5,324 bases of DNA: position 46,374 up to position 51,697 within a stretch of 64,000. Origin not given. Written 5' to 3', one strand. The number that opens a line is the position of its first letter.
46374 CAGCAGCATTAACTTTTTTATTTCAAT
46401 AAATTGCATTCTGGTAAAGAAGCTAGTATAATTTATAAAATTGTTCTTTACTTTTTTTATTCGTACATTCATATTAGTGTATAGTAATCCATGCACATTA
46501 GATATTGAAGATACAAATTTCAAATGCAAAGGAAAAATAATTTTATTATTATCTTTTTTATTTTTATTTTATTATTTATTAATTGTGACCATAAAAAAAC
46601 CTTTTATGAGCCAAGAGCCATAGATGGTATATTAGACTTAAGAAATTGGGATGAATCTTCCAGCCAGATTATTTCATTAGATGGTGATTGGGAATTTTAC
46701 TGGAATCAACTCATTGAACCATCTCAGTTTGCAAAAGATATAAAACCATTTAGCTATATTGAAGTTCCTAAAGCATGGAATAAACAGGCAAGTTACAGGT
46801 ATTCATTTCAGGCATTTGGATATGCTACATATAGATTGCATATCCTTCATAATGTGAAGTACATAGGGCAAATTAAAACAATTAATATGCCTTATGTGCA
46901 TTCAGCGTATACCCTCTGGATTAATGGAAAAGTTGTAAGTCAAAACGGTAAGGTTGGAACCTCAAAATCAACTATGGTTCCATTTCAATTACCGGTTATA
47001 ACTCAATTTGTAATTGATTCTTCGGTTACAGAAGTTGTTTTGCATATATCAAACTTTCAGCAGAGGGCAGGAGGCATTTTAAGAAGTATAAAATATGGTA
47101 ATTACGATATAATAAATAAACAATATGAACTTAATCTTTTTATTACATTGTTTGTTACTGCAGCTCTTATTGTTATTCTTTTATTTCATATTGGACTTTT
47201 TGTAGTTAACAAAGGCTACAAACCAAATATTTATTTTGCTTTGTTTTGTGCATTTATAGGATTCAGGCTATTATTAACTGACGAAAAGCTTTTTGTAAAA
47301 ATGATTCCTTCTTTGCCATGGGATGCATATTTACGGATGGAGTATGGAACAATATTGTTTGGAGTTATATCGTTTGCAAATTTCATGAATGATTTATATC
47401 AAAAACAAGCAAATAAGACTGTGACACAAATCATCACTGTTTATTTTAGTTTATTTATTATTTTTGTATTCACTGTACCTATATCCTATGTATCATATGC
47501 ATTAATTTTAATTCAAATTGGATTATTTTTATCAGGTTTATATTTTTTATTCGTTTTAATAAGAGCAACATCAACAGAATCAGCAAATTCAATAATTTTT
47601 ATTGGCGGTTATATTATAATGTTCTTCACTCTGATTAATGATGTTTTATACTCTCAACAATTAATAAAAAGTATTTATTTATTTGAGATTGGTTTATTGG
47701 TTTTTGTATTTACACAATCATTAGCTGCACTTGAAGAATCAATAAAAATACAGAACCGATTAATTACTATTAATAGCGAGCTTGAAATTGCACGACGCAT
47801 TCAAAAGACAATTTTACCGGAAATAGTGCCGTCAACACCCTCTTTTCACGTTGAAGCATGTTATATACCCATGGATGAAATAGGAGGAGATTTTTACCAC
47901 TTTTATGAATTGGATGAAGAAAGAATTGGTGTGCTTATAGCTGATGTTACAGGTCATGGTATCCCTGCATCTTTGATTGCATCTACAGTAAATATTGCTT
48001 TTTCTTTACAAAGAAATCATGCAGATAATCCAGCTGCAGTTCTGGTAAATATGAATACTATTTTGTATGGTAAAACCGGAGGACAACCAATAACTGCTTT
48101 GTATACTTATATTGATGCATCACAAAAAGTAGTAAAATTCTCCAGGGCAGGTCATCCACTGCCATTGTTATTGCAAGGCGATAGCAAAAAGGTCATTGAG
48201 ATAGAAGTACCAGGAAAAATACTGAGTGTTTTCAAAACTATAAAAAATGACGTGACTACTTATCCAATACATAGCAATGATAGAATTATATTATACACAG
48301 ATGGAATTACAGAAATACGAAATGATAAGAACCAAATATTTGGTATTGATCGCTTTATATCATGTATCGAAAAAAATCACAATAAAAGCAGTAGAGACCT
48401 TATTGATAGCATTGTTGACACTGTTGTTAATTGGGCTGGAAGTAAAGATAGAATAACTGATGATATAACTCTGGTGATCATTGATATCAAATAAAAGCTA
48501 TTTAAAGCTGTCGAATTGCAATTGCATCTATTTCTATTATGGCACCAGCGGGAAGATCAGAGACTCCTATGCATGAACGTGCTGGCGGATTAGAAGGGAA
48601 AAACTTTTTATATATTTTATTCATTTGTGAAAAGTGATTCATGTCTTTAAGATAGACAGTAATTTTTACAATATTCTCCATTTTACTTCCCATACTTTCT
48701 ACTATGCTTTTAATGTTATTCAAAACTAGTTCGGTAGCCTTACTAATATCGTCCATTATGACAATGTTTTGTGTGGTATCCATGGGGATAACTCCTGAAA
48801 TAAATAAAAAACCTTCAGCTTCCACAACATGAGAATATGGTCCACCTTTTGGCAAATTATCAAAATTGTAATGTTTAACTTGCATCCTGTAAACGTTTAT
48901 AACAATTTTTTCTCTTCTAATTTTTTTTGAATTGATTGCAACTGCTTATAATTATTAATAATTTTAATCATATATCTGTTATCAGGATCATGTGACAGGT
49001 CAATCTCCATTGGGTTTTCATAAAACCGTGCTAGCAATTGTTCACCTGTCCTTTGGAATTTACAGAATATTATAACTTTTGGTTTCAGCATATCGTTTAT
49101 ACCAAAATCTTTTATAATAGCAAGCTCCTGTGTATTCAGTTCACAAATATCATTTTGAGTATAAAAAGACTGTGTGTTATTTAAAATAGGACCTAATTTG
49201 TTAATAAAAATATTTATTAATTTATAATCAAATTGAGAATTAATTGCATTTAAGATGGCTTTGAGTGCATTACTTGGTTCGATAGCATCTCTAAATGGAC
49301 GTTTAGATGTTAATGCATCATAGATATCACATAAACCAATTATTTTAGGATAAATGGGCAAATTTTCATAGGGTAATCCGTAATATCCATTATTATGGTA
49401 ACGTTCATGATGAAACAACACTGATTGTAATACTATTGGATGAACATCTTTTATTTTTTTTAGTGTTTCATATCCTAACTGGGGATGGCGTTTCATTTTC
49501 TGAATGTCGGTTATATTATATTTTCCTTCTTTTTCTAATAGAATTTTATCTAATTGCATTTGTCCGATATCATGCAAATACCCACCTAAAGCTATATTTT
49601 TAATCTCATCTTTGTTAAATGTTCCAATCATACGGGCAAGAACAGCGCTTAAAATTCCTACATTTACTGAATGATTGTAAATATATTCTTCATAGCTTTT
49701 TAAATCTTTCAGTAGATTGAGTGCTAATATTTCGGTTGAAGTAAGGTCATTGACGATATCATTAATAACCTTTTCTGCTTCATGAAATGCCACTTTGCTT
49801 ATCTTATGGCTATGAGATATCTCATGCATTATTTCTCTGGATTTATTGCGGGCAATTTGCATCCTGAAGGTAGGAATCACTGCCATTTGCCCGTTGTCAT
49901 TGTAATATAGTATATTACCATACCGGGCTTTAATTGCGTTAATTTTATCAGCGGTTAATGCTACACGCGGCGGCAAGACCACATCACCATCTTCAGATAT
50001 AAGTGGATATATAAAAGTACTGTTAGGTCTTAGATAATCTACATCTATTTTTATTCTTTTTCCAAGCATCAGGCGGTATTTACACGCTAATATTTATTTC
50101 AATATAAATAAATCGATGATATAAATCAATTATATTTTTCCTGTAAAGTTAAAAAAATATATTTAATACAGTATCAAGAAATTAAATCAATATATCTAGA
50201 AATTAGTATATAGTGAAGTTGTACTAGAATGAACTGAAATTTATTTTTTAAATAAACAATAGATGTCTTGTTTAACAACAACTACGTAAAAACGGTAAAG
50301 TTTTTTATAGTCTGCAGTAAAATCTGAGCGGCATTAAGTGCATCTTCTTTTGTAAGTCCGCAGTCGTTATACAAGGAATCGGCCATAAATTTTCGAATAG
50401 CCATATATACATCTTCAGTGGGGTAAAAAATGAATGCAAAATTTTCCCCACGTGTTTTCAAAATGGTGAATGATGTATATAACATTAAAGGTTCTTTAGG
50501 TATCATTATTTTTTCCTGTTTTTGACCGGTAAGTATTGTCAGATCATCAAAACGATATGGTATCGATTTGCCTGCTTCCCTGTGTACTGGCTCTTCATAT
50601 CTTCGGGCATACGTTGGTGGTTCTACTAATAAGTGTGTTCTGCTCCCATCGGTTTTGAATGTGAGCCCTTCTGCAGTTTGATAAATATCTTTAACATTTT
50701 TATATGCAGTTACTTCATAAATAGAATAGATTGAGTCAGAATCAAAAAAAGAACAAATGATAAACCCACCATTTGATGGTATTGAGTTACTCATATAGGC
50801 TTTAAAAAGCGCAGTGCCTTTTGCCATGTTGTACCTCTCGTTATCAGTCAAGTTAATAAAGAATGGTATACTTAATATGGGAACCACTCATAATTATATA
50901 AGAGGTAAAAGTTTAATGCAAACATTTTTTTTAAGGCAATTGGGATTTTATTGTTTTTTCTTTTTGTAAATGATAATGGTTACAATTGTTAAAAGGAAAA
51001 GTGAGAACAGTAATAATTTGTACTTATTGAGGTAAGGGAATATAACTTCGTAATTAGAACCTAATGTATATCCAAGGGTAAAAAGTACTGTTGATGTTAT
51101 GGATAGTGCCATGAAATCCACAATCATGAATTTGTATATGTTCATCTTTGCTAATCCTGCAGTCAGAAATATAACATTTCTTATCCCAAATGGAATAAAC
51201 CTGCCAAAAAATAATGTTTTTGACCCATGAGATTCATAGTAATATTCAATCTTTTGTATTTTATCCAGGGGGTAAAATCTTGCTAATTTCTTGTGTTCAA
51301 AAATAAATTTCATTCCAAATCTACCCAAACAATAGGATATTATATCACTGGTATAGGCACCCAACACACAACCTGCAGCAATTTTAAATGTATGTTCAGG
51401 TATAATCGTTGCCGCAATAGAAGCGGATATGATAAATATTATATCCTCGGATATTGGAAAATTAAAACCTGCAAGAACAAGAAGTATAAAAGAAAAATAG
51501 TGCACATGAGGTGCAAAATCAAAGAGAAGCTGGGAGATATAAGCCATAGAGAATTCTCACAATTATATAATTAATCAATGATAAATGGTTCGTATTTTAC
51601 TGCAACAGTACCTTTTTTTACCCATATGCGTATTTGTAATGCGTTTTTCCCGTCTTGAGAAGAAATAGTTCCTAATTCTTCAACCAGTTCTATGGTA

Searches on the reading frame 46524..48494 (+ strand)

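Call 60: search_protein_families(library=pfam, proteins=[window:46524-48494:+], max_evalue=0.0001)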
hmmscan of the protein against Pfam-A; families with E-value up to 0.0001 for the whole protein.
window:46524-48494:+ (656 aa): 2 families
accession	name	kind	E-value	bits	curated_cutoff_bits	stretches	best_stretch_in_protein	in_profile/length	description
PF07228.17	SpoIIE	-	1.5e-41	142.9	25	1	465-655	2-191/192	Stage II sporulation protein E (SpoIIE)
PF07695.17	7TMR-DISM_7TM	-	4.3e-17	63.2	29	1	206-401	3-201/205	7TM diverse intracellular signalling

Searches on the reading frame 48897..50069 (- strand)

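Call 60: search_protein_families(library=pfam, proteins=[window:48897-50069:-], max_evalue=0.0001)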
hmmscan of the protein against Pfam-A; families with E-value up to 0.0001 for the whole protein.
window:48897-50069:- (390 aa): 2 families
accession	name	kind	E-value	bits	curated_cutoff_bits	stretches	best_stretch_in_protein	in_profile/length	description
PF13487.12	HD_5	-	5.1e-17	62.6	27.2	1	129-283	13-169/170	HD domain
PF01966.28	HD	-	2.6e-14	53.9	22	1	131-252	2-115/116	HD domain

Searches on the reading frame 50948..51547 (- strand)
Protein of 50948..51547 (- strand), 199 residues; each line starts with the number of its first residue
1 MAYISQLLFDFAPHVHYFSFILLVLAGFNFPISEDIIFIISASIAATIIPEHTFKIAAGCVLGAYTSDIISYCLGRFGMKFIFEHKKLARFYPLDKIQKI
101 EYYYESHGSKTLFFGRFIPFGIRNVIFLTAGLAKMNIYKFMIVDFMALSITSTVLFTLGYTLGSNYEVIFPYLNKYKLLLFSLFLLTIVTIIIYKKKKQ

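Call 84: search_protein_families(library=pfam, proteins=[window:50948-51547:-], max_evalue=0.0001)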
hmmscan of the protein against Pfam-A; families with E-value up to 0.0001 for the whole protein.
window:50948-51547:- (199 aa): 1 family
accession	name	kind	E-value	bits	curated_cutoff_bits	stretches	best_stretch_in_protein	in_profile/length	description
PF09335.16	VTT_dom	-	2e-12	48.1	33.9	1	52-160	15-122/123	VTT domain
